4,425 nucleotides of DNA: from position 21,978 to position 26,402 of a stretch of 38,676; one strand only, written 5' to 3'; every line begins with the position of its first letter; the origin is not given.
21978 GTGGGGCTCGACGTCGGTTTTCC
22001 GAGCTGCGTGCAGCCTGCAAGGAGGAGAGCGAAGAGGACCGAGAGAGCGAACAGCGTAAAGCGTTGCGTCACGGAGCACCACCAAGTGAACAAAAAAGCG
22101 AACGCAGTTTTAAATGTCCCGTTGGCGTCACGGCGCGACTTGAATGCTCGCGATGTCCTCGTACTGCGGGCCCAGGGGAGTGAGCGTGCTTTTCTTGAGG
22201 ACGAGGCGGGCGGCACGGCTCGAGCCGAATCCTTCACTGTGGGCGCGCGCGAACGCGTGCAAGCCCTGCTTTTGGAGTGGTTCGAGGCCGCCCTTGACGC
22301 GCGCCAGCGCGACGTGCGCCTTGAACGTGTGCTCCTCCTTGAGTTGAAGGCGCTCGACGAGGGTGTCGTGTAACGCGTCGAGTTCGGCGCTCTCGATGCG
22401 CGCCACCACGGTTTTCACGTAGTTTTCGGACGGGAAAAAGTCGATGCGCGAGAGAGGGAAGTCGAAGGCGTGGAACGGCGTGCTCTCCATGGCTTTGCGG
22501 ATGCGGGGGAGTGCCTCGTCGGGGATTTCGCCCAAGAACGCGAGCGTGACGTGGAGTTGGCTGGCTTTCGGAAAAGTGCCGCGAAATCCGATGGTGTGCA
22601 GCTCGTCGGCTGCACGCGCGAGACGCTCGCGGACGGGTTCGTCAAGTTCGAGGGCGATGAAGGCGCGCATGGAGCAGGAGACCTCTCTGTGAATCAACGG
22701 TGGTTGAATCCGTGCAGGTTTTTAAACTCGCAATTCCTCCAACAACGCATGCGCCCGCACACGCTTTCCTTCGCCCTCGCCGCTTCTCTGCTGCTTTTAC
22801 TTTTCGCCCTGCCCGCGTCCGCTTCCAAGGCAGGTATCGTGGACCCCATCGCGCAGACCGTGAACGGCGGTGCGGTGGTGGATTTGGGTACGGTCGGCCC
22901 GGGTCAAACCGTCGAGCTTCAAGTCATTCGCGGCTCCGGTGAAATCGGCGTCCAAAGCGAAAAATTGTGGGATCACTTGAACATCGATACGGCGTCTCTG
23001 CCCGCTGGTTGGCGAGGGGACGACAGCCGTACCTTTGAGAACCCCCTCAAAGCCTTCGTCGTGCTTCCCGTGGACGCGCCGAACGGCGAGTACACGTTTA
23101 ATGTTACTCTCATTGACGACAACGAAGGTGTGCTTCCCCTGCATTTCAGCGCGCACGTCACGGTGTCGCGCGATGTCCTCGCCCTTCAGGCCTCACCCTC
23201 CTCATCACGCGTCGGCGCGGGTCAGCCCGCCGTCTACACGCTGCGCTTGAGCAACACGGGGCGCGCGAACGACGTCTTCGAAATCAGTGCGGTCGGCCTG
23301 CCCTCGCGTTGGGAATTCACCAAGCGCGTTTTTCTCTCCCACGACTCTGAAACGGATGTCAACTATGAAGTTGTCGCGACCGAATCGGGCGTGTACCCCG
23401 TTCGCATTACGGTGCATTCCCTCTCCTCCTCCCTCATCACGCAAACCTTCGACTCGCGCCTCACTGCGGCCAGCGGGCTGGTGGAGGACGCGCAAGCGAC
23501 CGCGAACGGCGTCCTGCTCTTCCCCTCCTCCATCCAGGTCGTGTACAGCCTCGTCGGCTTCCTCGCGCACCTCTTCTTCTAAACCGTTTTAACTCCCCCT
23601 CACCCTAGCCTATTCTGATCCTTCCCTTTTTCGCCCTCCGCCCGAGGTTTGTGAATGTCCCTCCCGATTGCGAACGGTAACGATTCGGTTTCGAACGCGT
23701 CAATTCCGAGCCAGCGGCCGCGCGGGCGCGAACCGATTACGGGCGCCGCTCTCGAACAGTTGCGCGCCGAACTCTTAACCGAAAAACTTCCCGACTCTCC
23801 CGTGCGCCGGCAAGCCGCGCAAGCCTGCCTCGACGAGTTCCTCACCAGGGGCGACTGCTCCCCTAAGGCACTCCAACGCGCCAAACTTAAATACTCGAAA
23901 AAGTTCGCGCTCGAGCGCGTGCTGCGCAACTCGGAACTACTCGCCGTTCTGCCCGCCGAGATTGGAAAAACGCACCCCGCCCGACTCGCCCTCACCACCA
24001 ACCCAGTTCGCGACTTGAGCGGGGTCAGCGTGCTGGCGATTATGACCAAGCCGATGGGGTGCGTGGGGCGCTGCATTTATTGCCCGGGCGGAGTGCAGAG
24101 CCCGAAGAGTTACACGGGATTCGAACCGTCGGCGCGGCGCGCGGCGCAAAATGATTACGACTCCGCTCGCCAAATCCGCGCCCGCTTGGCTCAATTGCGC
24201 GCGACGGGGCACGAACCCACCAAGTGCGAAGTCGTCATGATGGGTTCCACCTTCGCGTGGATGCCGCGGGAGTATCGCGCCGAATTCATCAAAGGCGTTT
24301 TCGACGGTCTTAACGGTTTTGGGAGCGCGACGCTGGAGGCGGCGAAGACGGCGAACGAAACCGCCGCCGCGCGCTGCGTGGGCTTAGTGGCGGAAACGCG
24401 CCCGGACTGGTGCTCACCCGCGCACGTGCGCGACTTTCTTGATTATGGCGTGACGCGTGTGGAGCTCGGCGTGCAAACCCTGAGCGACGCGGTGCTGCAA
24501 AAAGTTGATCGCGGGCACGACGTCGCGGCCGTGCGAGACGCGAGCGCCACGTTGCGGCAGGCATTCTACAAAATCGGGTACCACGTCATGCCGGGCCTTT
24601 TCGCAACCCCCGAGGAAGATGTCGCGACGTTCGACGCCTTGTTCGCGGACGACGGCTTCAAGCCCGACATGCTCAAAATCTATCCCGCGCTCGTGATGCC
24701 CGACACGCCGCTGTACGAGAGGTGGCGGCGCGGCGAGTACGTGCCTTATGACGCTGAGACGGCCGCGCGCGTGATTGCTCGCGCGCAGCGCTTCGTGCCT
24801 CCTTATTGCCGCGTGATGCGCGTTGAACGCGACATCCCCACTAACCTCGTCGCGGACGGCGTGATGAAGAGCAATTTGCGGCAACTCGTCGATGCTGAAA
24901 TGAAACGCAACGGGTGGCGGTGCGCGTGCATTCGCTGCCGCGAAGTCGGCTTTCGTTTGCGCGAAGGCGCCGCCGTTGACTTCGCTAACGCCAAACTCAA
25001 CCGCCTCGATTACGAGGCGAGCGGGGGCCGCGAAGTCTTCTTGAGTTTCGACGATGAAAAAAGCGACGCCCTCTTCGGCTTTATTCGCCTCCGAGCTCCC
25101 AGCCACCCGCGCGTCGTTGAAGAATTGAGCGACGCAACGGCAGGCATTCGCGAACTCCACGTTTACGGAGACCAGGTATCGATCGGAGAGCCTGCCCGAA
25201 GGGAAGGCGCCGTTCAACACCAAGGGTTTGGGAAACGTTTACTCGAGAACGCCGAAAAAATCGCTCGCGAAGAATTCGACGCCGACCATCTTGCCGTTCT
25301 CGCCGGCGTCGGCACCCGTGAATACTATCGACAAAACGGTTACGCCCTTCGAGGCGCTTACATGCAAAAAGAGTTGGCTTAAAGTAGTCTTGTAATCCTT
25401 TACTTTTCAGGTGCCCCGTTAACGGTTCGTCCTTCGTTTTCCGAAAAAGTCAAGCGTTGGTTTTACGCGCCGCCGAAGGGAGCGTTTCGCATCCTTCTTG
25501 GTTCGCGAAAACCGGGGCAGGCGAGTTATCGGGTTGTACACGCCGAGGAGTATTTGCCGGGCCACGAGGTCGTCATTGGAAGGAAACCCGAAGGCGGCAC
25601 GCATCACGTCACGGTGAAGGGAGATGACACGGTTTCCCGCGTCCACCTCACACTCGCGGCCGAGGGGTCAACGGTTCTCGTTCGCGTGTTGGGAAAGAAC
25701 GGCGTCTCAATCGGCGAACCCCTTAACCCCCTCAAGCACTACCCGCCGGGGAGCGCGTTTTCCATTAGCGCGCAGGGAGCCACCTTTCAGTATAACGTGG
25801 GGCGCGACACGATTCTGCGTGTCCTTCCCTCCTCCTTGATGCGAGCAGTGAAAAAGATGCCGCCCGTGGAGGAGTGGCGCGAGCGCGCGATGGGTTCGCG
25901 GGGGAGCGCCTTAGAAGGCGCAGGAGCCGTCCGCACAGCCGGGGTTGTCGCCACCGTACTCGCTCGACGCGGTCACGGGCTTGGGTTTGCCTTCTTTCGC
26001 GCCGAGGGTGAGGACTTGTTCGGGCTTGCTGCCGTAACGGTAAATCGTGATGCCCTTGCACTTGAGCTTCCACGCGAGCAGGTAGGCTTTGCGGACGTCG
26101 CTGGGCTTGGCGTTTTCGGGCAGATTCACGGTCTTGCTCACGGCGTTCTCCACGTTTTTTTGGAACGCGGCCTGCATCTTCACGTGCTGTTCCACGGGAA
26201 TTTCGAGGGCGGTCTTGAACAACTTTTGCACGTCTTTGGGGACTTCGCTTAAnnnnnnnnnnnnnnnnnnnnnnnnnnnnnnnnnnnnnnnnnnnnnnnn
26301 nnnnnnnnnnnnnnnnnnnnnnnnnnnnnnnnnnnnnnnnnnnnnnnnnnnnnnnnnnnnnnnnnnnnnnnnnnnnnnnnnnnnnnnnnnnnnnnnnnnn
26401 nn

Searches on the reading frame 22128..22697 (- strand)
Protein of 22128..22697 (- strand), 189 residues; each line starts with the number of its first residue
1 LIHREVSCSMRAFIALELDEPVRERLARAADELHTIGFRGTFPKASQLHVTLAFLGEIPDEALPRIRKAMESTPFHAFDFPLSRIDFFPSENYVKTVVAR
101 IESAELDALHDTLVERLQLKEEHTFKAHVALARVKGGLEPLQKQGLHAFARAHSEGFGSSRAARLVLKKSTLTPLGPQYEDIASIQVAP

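Call 68: search_protein_families(library=pfam, proteins=[window:22128-22697:-], max_evalue=0.01)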
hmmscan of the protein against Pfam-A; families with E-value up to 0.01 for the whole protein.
window:22128-22697:- (189 aa): 2 families
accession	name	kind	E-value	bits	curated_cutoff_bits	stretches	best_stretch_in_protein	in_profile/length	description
PF02834.22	LigT_PEase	-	5.3e-18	65.4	23.3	1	17-97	2-85/87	LigT like Phosphoesterase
PF13563.12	2_5_RNA_ligase2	-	5.8e-08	33.4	27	1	45-135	23-117/152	2'-5' RNA ligase superfamily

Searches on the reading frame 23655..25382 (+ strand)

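Call 9: search_protein_families(library=pfam, proteins=[window:23655-25382:+], max_evalue=0.001)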
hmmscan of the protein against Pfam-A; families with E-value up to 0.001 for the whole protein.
window:23655-25382:+ (575 aa): 3 families
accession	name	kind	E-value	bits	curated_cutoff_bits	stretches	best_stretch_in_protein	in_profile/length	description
PF16199.10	Radical_SAM_C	-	5.1e-21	75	31.9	1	337-418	1-85/85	Radical_SAM C-terminal domain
PF04055.27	Radical_SAM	-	3.8e-12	47.1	29.5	1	135-322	6-158/166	Radical SAM superfamily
PF23613.1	ELP3_N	-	0.00072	19.9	27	0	72-102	23-53/70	ELP3 N-terminal domain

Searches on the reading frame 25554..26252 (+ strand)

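Call 68: search_protein_families(library=pfam, proteins=[window:25554-26252:+], max_evalue=0.01)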
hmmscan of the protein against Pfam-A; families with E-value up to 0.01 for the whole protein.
window:25554-26252:+ (232 aa): 2 families
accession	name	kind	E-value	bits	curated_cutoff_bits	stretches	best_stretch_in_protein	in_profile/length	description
PF00498.31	FHA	-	0.00042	21.1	20.7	1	6-59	1-53/67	FHA domain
PF17913.6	FHA_2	-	0.008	16.6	23.1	0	4-53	19-64/71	FHA domain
